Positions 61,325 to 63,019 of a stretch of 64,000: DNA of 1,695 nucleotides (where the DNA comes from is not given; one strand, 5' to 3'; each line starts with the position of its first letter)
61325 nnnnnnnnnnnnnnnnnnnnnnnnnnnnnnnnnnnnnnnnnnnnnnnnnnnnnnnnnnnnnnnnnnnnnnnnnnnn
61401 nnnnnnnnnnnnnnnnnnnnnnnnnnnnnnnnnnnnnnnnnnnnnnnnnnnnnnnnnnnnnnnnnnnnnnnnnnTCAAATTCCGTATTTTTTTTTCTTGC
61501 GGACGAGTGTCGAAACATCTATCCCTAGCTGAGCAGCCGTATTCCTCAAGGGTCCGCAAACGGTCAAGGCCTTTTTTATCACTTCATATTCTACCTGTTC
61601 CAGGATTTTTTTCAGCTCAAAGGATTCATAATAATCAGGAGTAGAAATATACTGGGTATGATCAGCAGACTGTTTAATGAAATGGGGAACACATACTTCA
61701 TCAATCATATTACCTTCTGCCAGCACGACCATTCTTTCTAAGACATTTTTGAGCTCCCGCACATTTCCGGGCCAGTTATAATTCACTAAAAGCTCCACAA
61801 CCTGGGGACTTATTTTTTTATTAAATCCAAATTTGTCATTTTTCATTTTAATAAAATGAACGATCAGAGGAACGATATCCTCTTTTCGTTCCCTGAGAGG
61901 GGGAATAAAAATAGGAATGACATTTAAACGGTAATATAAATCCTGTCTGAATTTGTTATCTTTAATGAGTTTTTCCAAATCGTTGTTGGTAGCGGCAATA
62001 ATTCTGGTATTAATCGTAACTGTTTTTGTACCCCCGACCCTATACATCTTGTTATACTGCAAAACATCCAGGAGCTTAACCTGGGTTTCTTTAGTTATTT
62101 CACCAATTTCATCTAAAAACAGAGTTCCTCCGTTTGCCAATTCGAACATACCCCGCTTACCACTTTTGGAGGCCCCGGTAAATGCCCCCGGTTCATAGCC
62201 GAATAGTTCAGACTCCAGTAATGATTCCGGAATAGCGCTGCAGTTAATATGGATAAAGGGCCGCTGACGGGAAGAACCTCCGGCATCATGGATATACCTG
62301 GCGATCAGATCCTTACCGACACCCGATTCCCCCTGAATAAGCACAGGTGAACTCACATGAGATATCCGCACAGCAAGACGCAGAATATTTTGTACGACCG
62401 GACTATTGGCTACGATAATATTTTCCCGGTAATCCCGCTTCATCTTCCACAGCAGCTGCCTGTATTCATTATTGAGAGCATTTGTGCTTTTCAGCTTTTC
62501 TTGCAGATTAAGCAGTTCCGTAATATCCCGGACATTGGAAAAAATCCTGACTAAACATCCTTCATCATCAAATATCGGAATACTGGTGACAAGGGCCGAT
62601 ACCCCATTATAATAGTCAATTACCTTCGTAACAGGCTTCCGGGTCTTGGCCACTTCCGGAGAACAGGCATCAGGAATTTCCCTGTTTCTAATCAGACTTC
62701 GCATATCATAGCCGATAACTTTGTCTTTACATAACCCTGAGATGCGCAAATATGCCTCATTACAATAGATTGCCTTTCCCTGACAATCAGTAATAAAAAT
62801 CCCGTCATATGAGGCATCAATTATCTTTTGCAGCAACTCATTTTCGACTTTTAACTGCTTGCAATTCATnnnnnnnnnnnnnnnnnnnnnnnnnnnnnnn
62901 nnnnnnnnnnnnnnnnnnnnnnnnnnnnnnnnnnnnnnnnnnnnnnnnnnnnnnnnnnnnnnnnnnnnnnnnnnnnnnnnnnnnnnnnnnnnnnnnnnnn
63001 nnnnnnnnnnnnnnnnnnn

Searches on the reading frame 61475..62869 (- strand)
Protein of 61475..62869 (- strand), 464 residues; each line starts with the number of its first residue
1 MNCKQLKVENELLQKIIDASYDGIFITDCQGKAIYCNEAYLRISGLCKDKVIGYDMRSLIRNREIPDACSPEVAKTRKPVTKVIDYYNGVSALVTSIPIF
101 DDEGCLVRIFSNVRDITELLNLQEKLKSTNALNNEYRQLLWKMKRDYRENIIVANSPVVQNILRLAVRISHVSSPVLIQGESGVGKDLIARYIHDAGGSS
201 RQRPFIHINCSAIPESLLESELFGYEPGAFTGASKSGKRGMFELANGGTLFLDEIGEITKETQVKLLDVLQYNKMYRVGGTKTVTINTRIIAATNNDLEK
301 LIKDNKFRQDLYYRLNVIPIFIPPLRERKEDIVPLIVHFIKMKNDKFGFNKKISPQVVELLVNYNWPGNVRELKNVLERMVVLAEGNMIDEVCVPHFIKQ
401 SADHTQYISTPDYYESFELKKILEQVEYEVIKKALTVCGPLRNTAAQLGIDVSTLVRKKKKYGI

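Call 6: search_protein_families(library=pfam, proteins=[window:61475-62869:-], max_evalue=0.01)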
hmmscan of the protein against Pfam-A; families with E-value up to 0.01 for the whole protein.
window:61475-62869:- (464 aa): 13 families
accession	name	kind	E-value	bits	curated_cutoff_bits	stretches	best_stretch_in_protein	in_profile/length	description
PF00158.32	Sigma54_activat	-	2.8e-65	219.5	20.2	1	152-320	1-167/168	Sigma-54 interaction domain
PF25601.1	AAA_lid_14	-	7.3e-25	87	27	1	326-405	1-81/87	AAA+ ATPase lid domain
PF14532.12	Sigma54_activ_2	-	1.6e-18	67.7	25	1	153-325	1-138/138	Sigma-54 interaction domain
PF13426.13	PAS_9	-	1.1e-09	38.9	27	1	22-118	2-103/103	PAS domain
PF07728.20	AAA_5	-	2.2e-08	34.6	22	1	175-305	1-129/139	AAA domain (dynein-related subfamily)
PF13188.13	PAS_8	-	6.1e-07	29.6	21.8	1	11-64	1-51/65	PAS domain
PF07724.20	AAA_2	-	1.4e-06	28.8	27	1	176-307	6-136/166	AAA domain (Cdc48 subfamily)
PF02954.25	HTH_8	-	3.6e-06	27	22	1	423-462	2-42/42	Bacterial regulatory protein, Fis family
PF00989.32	PAS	-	5.4e-06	26.8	22.6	1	12-62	2-52/113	PAS fold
PF00004.35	AAA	-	6.8e-06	27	21.2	1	176-305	1-118/131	ATPase family associated with various cellular activities (AAA)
PF08448.16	PAS_4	-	7.5e-06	26.6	23.1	1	18-119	2-108/110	PAS fold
PF18024.7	HTH_50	-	1.6e-05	24.9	27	1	418-464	3-49/50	Helix-turn-helix domain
PF01078.27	Mg_chelatase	-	0.00064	19.6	20.3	0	229-295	89-157/207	Magnesium chelatase, subunit ChlI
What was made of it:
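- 61475..62869 (-): Sigma-54 enhancer-binding protein, 464 aa: PAS sensor, AAA+ domain with GAFTGA loop, C-terminal Fis-type HTH. Pfam PF00158 (2.8e-65), PF25601, PF13426, PF02954 (call 6).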

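Call 7: search_protein_families(library=ncbifam, proteins=[window:61475-62869:-], max_evalue=0.01)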
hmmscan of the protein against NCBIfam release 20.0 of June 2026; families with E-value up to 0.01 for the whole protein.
window:61475-62869:- (464 aa): 42 families (the best 25 are shown)
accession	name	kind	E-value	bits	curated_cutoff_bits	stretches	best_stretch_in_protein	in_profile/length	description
NF041552.1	TF_PrdR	equivalog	4.1e-127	424.9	795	1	8-463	131-577/577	sigma-54 dependent transcriptional regulator PrdR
TIGR01817.1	nifA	equivalog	7.1e-97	325.4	528.85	1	113-400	162-444/534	nif-specific transcriptional activator NifA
NF008469.0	PRK11361.1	equivalog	1.9e-94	317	714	1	115-464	108-456/461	acetoacetate metabolism transcriptional regulator AtoC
TIGR01818.1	ntrC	equivalog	1.8e-90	303.9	558.6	1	133-458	117-459/463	nitrogen regulation protein NR(I)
NF003451.0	PRK05022.1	equivalog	7.5e-89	298.8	476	1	122-464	164-510/512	nitric oxide reductase transcriptional regulator NorR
NF038308.1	RNA_repair_RtcR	equivalog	3.6e-86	290.1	650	1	123-443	154-491/530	RNA repair transcriptional activator RtcR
TIGR02915.1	PEP_resp_reg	equivalog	4.6e-83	279.5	502.6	1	130-464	120-444/445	PEP-CTERM-box response regulator transcription factor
NF049963.1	RespRegFlgRCampy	domain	6.6e-82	275.6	750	1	143-391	127-374/429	fla regulon two-component system response regulator FlgR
TIGR02329.1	propionate_PrpR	equivalog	1.2e-81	274.9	499.2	1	131-460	196-525/526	propionate catabolism operon regulatory protein PrpR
NF050807.1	TransRegFlbDCaul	equivalog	1.7e-81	274.4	750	1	150-462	118-438/454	sigma-54-dependent transcriptional regulator FlbD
NF011953.0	PRK15424.1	equivalog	6.1e-79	266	703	1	141-461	210-533/538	propionate catabolism operon regulatory protein PrpR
NF011958.0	PRK15429.1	equivalog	5.8e-77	259.9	830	1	120-464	354-686/692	formate hydrogenlyase transcriptional activator FlhA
NF007689.0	PRK10365.1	equivalog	8.4e-76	255.5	760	1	152-458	141-438/441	sigma-54-dependent response regulator transcription factor ZraR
TIGR02974.1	phageshock_pspF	equivalog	2.8e-75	253.6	443.55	1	154-410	3-261/336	phage shock protein operon transcriptional activator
NF041906.1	V4R_TF_MobR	exception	3.5e-75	253.5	999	1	133-462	215-544/544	phenol degradation transcriptional regulator MobR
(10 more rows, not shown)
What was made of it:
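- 61475..62869 (-): The closest NCBIfam model is PrdR, at 424.9 bits against a cut-off of 795 (call 7).
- On PrdR (NF041552): 424.9 bits (call 7).
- Closest known: PrdR, the closest named activator model. Same: The PAS, AAA+ and HTH portion aligns over residues 8-463 (call 7).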

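Call 9: find_related_loci(query=window:61475-62869:-, collection=genome_contigs, flank=4000)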
Query window:61475-62869:- (464 aa) in genome_contigs; peptide patterns used: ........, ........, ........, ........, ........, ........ (x = any residue, [..] = any of these).
27 stretches matched a pattern, but none encodes a relative of the query by tblastn (E <= 1e-3).
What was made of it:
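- Tried and rejected: The single-protein query confirmed nothing (call 9).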
